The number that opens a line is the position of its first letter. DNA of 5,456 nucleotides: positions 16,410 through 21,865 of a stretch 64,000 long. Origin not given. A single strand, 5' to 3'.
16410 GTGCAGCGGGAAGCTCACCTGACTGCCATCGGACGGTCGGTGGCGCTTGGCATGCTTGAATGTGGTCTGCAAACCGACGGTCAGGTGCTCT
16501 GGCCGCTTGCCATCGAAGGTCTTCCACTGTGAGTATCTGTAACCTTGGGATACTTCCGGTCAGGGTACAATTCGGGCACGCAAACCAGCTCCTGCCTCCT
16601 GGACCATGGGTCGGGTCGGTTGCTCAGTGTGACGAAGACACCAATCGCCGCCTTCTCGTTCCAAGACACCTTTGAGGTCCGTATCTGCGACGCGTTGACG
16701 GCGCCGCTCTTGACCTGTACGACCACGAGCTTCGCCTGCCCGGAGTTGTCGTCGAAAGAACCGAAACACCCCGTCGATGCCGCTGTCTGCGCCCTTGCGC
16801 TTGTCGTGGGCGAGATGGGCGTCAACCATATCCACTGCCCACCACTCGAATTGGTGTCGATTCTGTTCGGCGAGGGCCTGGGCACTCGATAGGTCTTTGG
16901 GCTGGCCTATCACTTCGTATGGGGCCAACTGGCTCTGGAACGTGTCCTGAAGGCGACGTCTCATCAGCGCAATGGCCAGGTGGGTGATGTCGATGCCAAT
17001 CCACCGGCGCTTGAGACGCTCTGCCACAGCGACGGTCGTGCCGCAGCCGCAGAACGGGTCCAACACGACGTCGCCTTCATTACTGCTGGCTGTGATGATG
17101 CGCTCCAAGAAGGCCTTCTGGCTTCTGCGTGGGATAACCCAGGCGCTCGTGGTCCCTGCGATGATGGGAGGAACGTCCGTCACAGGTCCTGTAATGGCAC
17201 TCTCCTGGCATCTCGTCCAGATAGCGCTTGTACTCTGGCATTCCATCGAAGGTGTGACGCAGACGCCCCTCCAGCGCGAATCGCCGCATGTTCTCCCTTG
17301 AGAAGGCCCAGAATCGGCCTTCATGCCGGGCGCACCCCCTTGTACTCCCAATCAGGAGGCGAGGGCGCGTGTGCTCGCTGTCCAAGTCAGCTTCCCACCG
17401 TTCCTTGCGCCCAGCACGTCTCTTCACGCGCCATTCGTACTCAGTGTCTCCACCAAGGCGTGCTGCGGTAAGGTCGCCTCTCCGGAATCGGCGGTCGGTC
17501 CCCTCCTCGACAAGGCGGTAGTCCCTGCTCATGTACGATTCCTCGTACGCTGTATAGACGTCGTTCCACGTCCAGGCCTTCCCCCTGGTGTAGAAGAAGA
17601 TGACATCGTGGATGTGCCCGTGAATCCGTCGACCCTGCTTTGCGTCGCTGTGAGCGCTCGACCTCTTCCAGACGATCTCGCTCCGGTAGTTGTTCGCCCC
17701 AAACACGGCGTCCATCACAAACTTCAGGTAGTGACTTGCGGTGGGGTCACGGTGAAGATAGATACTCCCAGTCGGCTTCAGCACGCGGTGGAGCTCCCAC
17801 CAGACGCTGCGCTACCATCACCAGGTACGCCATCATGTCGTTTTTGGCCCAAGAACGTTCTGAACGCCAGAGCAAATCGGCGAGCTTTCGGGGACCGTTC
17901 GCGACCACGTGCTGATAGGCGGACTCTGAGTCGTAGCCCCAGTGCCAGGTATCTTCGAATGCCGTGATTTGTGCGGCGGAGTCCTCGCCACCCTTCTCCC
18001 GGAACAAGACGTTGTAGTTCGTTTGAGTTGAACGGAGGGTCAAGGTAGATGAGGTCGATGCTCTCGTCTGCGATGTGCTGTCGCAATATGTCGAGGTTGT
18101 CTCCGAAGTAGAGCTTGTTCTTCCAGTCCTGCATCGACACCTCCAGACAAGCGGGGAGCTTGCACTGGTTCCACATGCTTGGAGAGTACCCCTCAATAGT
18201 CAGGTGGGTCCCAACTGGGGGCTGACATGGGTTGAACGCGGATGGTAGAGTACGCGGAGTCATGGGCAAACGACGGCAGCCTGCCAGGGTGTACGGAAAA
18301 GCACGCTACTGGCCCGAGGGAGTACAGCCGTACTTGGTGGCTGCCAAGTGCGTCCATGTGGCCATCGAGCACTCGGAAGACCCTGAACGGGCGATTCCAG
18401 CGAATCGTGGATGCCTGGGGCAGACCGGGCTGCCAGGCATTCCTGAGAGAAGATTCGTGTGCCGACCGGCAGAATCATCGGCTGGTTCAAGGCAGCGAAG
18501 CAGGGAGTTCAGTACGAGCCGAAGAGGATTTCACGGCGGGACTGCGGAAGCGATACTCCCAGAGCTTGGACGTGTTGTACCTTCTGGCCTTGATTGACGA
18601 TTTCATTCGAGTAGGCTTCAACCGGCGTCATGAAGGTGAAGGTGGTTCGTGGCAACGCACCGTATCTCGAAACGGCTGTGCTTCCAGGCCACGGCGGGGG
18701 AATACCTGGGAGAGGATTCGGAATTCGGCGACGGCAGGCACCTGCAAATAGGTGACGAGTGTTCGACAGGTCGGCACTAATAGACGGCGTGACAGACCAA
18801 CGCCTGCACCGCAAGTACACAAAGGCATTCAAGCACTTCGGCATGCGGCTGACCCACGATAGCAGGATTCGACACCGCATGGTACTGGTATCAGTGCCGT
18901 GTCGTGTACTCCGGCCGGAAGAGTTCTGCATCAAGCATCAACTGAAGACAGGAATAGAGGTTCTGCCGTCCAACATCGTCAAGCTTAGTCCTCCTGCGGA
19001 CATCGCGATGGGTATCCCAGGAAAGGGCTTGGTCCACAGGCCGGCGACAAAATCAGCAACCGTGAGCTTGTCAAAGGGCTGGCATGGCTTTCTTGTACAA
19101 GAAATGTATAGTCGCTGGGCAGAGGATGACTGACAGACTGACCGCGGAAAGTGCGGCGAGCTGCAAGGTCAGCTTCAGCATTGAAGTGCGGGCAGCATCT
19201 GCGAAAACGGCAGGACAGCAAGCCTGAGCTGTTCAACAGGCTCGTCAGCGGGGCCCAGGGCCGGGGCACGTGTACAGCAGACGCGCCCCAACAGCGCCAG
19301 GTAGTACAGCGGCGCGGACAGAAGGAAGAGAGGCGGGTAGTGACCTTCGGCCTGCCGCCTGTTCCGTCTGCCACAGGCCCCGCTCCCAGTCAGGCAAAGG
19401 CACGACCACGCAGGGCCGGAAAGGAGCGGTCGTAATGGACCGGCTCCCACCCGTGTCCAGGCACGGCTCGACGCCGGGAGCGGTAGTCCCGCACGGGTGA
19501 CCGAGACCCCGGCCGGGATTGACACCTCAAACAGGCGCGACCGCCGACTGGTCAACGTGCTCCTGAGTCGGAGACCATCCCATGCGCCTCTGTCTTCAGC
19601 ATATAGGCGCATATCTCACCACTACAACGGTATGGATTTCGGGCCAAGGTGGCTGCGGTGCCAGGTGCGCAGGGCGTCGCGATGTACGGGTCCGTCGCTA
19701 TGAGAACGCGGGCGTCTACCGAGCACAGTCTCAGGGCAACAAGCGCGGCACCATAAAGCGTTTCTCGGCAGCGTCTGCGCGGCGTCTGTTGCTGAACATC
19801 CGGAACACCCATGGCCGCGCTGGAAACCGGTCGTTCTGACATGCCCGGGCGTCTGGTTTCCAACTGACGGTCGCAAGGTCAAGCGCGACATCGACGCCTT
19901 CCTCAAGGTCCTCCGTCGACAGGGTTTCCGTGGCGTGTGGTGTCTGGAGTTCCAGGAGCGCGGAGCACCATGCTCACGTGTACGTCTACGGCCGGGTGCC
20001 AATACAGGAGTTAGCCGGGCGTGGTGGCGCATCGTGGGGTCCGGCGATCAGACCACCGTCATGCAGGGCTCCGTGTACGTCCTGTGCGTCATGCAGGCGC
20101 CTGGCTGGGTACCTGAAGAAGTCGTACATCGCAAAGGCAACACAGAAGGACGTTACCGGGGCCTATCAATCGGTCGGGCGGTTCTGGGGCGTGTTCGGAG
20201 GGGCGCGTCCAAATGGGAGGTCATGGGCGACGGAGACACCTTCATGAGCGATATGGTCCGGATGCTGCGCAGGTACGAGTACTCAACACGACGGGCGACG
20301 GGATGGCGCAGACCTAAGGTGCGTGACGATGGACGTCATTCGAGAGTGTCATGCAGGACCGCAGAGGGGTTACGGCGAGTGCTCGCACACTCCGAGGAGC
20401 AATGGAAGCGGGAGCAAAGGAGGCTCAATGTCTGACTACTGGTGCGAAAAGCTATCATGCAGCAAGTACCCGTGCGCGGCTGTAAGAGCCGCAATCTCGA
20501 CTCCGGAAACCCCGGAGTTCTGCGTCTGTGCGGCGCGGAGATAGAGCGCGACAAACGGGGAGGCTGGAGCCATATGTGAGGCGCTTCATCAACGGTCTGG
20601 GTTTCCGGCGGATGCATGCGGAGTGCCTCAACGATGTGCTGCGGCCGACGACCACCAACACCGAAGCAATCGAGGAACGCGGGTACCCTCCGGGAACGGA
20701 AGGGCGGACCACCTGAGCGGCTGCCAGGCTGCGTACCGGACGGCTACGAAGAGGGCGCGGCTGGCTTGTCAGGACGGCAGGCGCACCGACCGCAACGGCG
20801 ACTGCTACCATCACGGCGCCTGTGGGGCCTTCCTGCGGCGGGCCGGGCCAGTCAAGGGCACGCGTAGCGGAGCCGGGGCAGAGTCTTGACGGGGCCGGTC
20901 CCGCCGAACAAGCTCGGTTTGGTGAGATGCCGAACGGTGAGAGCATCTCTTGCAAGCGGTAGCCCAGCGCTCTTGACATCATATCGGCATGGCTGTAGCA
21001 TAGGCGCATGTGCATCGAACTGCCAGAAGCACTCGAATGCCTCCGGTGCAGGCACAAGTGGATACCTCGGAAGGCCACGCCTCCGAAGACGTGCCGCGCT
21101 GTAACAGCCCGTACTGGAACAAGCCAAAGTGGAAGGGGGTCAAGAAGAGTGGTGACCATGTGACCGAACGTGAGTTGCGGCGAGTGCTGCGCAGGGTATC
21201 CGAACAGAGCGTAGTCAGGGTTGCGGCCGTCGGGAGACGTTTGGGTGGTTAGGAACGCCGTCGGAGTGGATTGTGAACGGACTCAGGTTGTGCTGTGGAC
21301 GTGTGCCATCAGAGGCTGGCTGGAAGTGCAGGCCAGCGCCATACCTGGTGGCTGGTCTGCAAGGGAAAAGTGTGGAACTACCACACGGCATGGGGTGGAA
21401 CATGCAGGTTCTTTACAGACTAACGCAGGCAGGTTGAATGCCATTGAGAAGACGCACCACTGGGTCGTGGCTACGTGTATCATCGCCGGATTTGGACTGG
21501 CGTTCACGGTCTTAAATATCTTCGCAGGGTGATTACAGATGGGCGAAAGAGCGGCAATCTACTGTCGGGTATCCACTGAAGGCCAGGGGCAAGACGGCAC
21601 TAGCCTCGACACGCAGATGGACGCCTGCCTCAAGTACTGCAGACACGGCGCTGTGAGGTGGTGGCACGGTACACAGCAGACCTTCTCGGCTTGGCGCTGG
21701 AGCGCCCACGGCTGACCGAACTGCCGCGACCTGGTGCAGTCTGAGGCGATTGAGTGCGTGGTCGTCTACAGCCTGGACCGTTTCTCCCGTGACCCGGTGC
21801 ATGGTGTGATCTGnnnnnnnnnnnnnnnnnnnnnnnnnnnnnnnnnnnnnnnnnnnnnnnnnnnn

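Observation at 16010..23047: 7-kb decaying integrative element inserted into the 3' end of dnaN, bounded by a perfect 31-bp direct repeat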

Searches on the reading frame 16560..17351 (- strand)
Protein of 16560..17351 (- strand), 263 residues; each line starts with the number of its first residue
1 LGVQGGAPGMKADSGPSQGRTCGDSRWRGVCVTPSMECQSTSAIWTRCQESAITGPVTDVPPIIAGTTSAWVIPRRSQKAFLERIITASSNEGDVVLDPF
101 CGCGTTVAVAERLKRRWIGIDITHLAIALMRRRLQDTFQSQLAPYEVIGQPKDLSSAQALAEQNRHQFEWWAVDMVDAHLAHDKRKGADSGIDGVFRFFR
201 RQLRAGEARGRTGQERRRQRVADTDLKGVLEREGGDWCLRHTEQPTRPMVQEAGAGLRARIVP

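Call 6: search_protein_families(library=pfam, proteins=[window:16560-17351:-], max_evalue=0.01)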
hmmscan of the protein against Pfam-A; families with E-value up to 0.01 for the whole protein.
window:16560-17351:- (263 aa): 3 families
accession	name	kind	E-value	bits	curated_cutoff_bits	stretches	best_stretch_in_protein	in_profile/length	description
PF01555.25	N6_N4_Mtase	-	1.8e-17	64.5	26.7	1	80-124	169-213/221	DNA methylase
PF13649.12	Methyltransf_25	-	0.00029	21.9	27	0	96-136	1-43/97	Methyltransferase domain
PF13847.12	Methyltransf_31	-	0.001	19.2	27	1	91-137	2-51/145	Methyltransferase domain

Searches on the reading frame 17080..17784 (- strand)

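Call 6: search_protein_families(library=pfam, proteins=[window:17080-17784:-], max_evalue=0.01)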
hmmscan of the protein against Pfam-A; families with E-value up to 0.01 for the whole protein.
window:17080-17784:- (234 aa): 1 family
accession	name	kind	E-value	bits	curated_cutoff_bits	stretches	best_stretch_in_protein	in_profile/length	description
PF01555.25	N6_N4_Mtase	-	1.4e-07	32.1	26.7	1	2-226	43-171/221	DNA methylase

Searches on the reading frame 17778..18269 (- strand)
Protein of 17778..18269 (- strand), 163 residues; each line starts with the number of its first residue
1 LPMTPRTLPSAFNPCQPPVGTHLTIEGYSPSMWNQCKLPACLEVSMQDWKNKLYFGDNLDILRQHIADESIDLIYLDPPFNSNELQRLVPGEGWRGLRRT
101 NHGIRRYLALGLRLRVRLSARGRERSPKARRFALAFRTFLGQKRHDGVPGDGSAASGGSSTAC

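Call 6: search_protein_families(library=pfam, proteins=[window:17778-18269:-], max_evalue=0.01)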
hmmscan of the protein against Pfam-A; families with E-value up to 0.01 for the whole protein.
window:17778-18269:- (163 aa): 1 family
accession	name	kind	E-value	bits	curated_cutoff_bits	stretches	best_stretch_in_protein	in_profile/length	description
PF03602.21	Cons_hypoth95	-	0.0021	18.2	24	1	52-87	94-131/182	Conserved hypothetical protein 95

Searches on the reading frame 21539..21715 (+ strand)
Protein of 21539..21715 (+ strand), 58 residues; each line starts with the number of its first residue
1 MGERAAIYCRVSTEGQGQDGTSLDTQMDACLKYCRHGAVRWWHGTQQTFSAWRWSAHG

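Call 6: search_protein_families(library=pfam, proteins=[window:21539-21715:+], max_evalue=0.01)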
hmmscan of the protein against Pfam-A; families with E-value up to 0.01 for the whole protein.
window:21539-21715:+ (58 aa): 1 family
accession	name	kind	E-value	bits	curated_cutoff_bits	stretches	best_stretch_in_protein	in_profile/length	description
PF00239.26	Resolvase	-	1.1e-05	26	23.3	1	5-37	1-30/145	Resolvase, N terminal domain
